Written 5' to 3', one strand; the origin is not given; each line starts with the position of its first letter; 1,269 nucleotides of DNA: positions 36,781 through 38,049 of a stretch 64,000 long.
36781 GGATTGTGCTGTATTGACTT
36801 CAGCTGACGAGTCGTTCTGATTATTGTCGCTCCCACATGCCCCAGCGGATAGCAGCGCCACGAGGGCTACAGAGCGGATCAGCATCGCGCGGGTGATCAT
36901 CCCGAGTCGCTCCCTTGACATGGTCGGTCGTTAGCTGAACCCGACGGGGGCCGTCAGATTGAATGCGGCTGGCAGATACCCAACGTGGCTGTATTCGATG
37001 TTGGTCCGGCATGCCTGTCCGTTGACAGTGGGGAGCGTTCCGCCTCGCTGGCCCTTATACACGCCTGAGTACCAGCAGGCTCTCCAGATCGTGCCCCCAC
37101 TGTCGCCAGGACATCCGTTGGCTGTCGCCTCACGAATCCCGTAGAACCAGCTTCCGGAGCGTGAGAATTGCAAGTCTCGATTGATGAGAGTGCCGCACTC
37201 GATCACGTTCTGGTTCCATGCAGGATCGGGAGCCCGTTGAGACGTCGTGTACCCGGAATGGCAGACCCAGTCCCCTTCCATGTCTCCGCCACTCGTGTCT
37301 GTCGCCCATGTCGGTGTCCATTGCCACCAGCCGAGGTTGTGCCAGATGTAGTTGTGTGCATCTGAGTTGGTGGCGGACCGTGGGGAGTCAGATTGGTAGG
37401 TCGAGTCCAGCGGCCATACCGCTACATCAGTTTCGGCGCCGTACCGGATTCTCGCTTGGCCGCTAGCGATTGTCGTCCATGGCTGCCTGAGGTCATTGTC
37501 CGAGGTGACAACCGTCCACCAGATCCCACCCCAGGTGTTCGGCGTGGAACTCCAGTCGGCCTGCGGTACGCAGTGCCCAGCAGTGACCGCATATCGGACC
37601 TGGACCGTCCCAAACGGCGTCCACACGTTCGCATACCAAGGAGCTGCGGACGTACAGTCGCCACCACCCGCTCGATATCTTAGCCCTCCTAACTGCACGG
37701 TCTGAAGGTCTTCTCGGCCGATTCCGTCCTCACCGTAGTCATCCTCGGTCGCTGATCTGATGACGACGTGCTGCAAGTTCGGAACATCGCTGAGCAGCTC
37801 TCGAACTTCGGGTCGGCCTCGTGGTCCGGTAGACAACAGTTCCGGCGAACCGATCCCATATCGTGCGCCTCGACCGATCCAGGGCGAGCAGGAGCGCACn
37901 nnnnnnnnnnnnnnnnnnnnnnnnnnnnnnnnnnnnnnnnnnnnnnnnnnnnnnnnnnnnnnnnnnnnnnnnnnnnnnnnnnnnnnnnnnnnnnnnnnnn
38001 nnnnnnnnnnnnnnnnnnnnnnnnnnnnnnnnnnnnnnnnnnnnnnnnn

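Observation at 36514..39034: Lower-GC three-gene islet: pseudo-caspase-RDD membrane protein, leaderless S1 protease, I78-like inhibitor lipoprotein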

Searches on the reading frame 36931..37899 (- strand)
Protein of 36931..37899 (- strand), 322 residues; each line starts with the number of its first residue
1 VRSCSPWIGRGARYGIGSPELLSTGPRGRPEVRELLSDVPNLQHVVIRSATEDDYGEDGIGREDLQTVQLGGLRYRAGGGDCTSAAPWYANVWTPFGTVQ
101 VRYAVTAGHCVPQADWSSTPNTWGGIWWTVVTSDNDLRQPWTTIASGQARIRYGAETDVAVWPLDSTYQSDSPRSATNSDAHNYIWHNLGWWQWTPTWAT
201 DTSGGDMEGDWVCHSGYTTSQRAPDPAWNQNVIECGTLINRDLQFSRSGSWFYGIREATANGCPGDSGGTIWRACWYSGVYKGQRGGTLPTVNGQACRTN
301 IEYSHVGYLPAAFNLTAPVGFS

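Call 3: search_protein_families(library=pfam, proteins=[window:36931-37899:-], max_evalue=1)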
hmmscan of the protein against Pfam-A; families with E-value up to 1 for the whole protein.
window:36931-37899:- (322 aa): 0 families

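Call 4: search_protein_families(library=ncbifam, proteins=[window:36931-37899:-], max_evalue=1)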
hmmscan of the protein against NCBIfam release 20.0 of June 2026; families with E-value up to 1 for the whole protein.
window:36931-37899:- (322 aa): 0 families

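Call 6: search_solved_structures(query=window:36931-37899:-, max_evalue=10, show_alignments=3)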
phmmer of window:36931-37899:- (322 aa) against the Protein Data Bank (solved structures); distinct sequences matched with E-value up to 10: 0.

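Call 7: find_homologous_proteins(query=window:36931-37899:-, max_evalue=0.001)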
Query window:36931-37899:- (322 aa): 7 proteins with E <= 0.001 among 1616 candidates.
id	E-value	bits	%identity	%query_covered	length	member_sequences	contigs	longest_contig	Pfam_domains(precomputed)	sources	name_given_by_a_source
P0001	1.7e-130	453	69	87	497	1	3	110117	-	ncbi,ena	-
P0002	9.2e-104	365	56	95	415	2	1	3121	-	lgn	-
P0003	7.5e-98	346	95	31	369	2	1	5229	-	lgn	-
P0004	1.8e-74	269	49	89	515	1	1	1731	-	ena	-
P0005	7.0e-63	231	42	94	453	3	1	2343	-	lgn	-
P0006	1.5e-58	217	42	90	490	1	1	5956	-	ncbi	-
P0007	5.4e-16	77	32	78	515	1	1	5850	PF00089.33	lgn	-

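Call 10: find_encoding_contigs(protein=P0003, flank=10000, max_places=4)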
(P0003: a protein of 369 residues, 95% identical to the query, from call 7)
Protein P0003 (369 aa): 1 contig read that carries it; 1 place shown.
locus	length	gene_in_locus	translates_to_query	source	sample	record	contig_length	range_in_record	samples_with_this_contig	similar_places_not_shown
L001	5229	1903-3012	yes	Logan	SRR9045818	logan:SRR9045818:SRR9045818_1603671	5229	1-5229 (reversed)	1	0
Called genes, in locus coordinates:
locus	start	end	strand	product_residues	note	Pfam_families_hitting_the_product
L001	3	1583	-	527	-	?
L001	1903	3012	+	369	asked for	-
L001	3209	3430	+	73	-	-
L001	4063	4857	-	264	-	PF13476:AAA_23 (weak), PF13555:AAA_29 (faint), PF00005:ABC_tran, PF13304:AAA_21 (faint), PF12399:BCA_ABC_TP_C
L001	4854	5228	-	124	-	?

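Call 11: find_encoding_contigs(protein=P0001, flank=10000, max_places=4)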
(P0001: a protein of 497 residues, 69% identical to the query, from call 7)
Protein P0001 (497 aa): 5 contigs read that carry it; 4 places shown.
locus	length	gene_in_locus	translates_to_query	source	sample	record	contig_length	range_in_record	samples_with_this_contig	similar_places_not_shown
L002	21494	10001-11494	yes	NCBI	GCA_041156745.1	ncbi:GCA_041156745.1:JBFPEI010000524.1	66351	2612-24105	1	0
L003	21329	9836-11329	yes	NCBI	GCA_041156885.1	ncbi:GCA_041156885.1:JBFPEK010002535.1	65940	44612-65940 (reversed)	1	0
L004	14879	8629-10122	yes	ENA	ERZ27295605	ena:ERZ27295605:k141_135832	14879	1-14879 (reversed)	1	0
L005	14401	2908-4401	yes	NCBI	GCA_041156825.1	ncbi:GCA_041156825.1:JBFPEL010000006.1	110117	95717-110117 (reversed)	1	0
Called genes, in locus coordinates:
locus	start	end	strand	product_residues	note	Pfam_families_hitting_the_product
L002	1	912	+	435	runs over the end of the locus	PF00355:Rieske, PF00848:Ring_hydroxyl_A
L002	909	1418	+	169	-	PF00866:Ring_hydroxyl_B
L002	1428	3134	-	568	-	PF00501:AMP-binding, PF13193:AMP-binding_C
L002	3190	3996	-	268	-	PF00378:ECH_1, PF16113:ECH_2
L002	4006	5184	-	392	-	PF00355:Rieske, PF00848:Ring_hydroxyl_A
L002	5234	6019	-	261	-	PF00106:adh_short, PF08659:KR, PF13561:adh_short_C2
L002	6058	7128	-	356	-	PF00296:Bac_luciferase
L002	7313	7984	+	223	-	PF00440:TetR_N, PF17932:TetR_C_24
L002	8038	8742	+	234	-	-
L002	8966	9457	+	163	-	-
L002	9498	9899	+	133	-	-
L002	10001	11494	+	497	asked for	-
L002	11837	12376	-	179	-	-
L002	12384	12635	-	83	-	-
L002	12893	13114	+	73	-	-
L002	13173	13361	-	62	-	PF00872:Transposase_mut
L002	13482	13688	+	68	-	-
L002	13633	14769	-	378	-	PF00872:Transposase_mut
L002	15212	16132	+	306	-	PF14022:DUF4238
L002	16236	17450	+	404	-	PF18870:HEPN_RES_NTD1, PF08808:RES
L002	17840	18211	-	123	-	PF01022:HTH_5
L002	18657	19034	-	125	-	-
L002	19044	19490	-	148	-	PF18423:zf_CopZ (weak)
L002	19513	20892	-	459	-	PF01134:GIDA (faint), PF01266:DAO (faint), PF07992:Pyr_redox_2, PF13450:NAD_binding_8 (faint), PF13738:Pyr_redox_3 (faint), PF00070:Pyr_redox, PF02852:Pyr_redox_dim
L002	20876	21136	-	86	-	-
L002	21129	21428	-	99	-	-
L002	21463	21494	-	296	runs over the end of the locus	PF02683:DsbD_TM (faint)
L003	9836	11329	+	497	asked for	-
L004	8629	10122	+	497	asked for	-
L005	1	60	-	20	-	?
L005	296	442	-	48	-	-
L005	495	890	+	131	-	PF17932:TetR_C_24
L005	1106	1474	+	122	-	-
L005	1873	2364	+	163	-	-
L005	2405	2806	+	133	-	-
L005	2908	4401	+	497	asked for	-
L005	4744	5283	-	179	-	-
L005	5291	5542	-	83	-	-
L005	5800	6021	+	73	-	-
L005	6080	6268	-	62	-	PF00872:Transposase_mut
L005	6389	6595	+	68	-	-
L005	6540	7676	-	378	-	PF00872:Transposase_mut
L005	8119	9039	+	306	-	PF14022:DUF4238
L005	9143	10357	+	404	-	PF18870:HEPN_RES_NTD1, PF08808:RES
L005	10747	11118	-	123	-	PF01022:HTH_5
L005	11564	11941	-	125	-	-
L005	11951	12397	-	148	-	PF18423:zf_CopZ (weak)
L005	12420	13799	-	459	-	PF01134:GIDA (faint), PF01266:DAO (faint), PF07992:Pyr_redox_2, PF13450:NAD_binding_8 (faint), PF13738:Pyr_redox_3 (faint), PF00070:Pyr_redox, PF02852:Pyr_redox_dim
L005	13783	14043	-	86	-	-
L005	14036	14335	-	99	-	-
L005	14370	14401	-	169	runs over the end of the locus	-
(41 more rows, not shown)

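Call 19: search_protein_families(library=pfam, alignment_id=A1, max_evalue=1)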
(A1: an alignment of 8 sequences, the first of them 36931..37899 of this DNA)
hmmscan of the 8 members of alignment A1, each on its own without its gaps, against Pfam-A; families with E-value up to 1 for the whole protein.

A. member 1, window:36931-37899:- (322 aa): 0 families

B. families by the number of members that match (of 8 scanned): 3 families
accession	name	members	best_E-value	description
PF00089.32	Trypsin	2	7.9e-06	Trypsin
PF22554.1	Chap-C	1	0.092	TY-Chap C-terminal domain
PF06411.16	HdeA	1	0.34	HdeA/HdeB family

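Call 20: search_solved_structures(query=A1, max_evalue=1, show_alignments=2)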
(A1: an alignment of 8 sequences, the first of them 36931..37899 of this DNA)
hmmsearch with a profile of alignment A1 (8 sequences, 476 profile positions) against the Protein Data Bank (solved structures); distinct sequences matched with E-value up to 1: 198 (the best 60 are shown).
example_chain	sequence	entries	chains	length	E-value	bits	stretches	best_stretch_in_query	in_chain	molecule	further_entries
1fxy_A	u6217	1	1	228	2.2e-06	29.9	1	391-467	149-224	COAGULATION FACTOR XA-TRYPSIN CHIMERA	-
4bxs_A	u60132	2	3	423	0.00027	23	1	415-449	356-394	FACTOR X-LIKE PROTEASE | FACTOR XA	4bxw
7z9f_Y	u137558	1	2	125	0.00045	22.3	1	411-466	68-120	Trypsin-2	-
1trn_A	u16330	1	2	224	0.0017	20.4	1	391-467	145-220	TRYPSIN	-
8h3s_C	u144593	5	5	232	0.0019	20.3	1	392-467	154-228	Serine protease 1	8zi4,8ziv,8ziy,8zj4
1hpg_A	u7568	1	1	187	0.0039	19.2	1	230-270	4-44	Glutamic acid specific protease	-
3veq_B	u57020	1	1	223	0.0061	18.6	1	411-451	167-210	Cationic trypsin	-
2f91_A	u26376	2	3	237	0.007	18.4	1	411-465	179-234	hepatopancreas trypsin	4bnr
1v2j_T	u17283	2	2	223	0.0074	18.3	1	412-451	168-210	Trypsin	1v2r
1v2u_T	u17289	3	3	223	0.0076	18.3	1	412-451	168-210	Trypsin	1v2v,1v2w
4zma_H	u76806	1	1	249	0.008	18.2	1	382-442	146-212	Coagulation factor VII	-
3uwi_A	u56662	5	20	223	0.0081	18.2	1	412-445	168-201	Cationic trypsin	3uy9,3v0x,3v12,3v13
1v2k_T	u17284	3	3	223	0.0091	18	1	413-451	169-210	Trypsin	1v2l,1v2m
1hj9_A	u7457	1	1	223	0.0098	17.9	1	412-451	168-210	BETA-TRYPSIN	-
1ntp_A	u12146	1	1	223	0.01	17.8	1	411-451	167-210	BETA-TRYPSIN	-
2sfa_A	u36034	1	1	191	0.03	16.3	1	229-269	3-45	SERINE PROTEINASE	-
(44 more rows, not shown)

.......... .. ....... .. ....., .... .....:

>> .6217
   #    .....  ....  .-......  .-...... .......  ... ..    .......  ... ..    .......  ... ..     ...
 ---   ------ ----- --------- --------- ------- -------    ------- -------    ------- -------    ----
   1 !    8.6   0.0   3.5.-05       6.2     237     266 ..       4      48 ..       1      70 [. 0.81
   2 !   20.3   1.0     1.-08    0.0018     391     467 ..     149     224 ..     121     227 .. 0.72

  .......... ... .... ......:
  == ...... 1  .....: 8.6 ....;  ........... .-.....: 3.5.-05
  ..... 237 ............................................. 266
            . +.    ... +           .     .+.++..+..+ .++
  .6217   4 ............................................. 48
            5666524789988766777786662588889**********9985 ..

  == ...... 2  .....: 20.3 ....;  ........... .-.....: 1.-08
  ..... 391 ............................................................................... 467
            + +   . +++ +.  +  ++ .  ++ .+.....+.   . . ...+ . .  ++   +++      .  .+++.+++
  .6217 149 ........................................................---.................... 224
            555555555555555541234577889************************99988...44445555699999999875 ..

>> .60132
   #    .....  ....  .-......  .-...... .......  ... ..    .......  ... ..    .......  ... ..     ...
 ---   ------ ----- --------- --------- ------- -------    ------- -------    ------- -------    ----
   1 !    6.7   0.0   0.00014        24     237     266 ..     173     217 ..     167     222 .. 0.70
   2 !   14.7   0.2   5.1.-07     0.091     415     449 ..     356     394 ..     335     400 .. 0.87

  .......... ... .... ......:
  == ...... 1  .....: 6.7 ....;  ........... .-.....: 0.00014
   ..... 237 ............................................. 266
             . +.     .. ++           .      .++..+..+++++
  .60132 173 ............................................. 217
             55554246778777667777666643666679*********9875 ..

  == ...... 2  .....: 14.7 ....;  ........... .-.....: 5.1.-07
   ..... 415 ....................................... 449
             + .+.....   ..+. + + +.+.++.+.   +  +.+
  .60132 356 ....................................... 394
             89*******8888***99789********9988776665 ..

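Call 24: find_encoding_contigs(protein=P0006, flank=6000, max_places=2)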
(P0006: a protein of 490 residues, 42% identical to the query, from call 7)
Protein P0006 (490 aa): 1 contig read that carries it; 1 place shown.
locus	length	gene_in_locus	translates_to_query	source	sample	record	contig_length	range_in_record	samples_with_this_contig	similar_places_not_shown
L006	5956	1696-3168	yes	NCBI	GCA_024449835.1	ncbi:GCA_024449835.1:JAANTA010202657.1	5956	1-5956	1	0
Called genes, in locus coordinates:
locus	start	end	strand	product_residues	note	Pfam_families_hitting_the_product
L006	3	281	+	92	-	?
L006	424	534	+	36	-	-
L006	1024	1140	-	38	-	-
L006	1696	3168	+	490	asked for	-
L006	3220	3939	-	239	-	-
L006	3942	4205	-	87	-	PF08281:Sigma70_r4_2, PF04545:Sigma70_r4 (weak)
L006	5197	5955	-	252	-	?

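Call 25: find_encoding_contigs(protein=P0007, flank=6000, max_places=2)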
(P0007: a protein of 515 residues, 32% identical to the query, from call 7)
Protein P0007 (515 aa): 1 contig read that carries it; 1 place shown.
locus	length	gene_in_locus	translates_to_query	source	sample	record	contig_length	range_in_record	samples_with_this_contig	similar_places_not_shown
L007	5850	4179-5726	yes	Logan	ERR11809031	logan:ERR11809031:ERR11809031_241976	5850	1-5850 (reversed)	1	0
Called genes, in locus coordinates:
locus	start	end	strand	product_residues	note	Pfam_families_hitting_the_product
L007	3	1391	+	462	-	?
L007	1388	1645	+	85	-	PF12728:HTH_17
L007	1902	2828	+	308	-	PF00589:Phage_integrase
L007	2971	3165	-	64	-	-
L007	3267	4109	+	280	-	-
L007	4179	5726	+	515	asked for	PF00089:Trypsin (faint)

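Call 26: find_encoding_contigs(protein=P0002, flank=6000, max_places=2)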
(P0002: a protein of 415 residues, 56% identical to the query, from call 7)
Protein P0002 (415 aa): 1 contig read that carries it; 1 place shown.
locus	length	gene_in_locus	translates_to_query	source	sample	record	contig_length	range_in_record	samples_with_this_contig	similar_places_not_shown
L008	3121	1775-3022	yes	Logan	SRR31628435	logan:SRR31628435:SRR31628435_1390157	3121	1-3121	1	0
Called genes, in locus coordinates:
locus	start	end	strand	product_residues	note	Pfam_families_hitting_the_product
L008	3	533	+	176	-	?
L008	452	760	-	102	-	-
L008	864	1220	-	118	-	-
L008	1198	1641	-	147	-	-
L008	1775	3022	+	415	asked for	-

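Call 70: search_protein_families(library=padloc, proteins=[window:36931-37899:-, P0001], max_evalue=0.01)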
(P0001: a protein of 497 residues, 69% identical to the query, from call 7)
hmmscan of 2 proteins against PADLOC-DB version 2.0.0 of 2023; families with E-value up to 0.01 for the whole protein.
window:36931-37899:- (322 aa): 0 families

P0001 (497 aa): 0 families

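Call 73: predict_structure(alignment_id=A3)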
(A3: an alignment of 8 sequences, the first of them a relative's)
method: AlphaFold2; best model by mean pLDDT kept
length: 497 residues; sequences in the alignment: 8
mean_pLDDT: 59.3   pTM: 0.59
mean pLDDT of the five models: 59.3, 56.3, 52.9, 52.5, 51.5
residues with pLDDT >= 90: 18; 70-90: 177; 50-70: 115; < 50: 187
segments of 3 or more residues with pLDDT < 50: 1-37, 230-258, 293-298, 342-377, 385-406, 418-435, 438-457, 467-470, 479-482, 492-497
pLDDT, mean of each block of 10 residues (from residue 1): 29 29 30 39 72 79 62 78 73 82 90 87 82 82 88 87 76 82 80 86 87 81 69 39 32 46 76 68 65 50 65 62 60 67 33 28 36 46 50 31 49 50 33 47 35 46 51 52 54 38
secondary structure, 60 per line:
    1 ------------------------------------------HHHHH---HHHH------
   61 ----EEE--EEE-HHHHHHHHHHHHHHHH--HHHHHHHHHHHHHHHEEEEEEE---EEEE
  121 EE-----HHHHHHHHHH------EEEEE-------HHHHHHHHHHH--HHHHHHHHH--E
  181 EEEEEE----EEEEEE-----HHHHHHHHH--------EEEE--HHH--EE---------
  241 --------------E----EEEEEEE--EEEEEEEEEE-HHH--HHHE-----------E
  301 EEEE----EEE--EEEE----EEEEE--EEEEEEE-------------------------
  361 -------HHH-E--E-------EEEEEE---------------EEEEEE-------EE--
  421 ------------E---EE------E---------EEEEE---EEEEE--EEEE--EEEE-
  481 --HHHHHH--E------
elements in order: H43-47 H51-54 E65-67 E70-72 H74-89 H92-106 E107-113 E117-122 H128-137 E144-148 H156-166 H169-177 E180-186 E191-196 H202-210 E219-222 E260-266 E269-278 E300-304 E309-311 E314-317 E322-326 E329-335 E383-388 E404-409 E455-459 E463-467 E470-473 E476-479 H483-488

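Call 75: fold_search(model_id=the predicted structure, library=pdb)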
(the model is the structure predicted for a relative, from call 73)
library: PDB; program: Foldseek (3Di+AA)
matches with E <= 10: 471; with E <= 0.001: 0
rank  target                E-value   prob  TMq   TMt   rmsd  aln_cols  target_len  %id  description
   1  4pro_D                3.2e-03  1.00  0.21  0.55   4.7       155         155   17  ALPHA-LYTIC PROTEASE COMPLEXED WITH PRO REGION (released 1999-05-18)
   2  4pro_C                5.9e-03  1.00  0.20  0.52   5.4       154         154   16  ALPHA-LYTIC PROTEASE COMPLEXED WITH PRO REGION (released 1999-05-18)
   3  2pro_B                2.1e-02  0.96  0.18  0.46   5.9       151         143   15  PRO REGION OF ALPHA-LYTIC PROTEASE (released 1999-04-27)
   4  3pro_C                2.7e-02  0.96  0.20  0.51   5.5       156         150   17  ALPHA-LYTIC PROTEASE COMPLEXED WITH C-TERMINAL TRUNCATED PRO REGION (released 1999-04-27)
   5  2pro_C                2.9e-02  0.96  0.18  0.53   5.6       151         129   18  PRO REGION OF ALPHA-LYTIC PROTEASE (released 1999-04-27)
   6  3pro_D                3.4e-02  0.98  0.21  0.55   4.7       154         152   17  ALPHA-LYTIC PROTEASE COMPLEXED WITH C-TERMINAL TRUNCATED PRO REGION (released 1999-04-27)
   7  3gr1_F                3.8e-02  0.47  0.12  0.25  12.5       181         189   12  Periplasmic domain of the T3SS inner membrane protein PrgH from S.typhimurium (fragment 170-392) (released 2009-05-19)
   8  7a2d_MODEL_1_A        8.0e-02  0.33  0.12  0.26  10.9       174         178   16  Structure-function analyses of dual-BON domain protein DolP identifies phospholipid binding as a new mechanism (released 2020-12-30)
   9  1fdp_B                9.0e-02  0.23  0.15  0.30  12.9       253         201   13  PROENZYME OF HUMAN COMPLEMENT FACTOR D, RECOMBINANT PROFACTOR D (released 1999-12-03)
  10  5lhn_A                1.2e-01  0.15  0.16  0.26  13.8       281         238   12  The catalytic domain of murine urokinase-type plasminogen activator in complex with the allosteric inhibitory nanobody (released 2017-06-28)
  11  8dpk_A                1.3e-01  0.28  0.08  0.13  13.4       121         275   12  structure of T. brucei RESC5 (released 2023-02-22)
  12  2xr1_B                1.6e-01  0.35  0.11  0.09   9.5       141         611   13  DIMERIC ARCHAEAL CLEAVAGE AND POLYADENYLATION SPECIFICITY FACTOR WITH N-TERMINAL KH DOMAINS (KH-CPSF) FROM METHANOSARC (released 2010-10-06)
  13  4mjg_A                2.2e-01  0.08  0.09  0.19  16.8       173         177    9  Crystal structure of a DUF4853 family protein (ACTODO_00621) from Actinomyces odontolyticus ATCC 17982 at 2.65 A resol (released 2013-10-16)
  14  3j1x_A                2.5e-01  0.25  0.12  0.25  10.9       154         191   11  A refined model of the prototypical Salmonella typhimurium T3SS basal body reveals the molecular basis for its assembl (released 2013-05-22)
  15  3gr1_B                2.5e-01  0.25  0.12  0.24  11.8       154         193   11  Periplasmic domain of the T3SS inner membrane protein PrgH from S.typhimurium (fragment 170-392) (released 2009-05-19)
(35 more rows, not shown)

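Call 79: find_related_loci(query=A3, collection=metagenome_contigs, flank=5000)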
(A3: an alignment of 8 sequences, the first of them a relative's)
Query A3 (497 aa) in metagenome_contigs; peptide patterns used: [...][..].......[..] (x = any residue, [..] = any of these).
600 stretches matched a pattern, but none encodes a relative of the query by tblastn (E <= 1e-3).
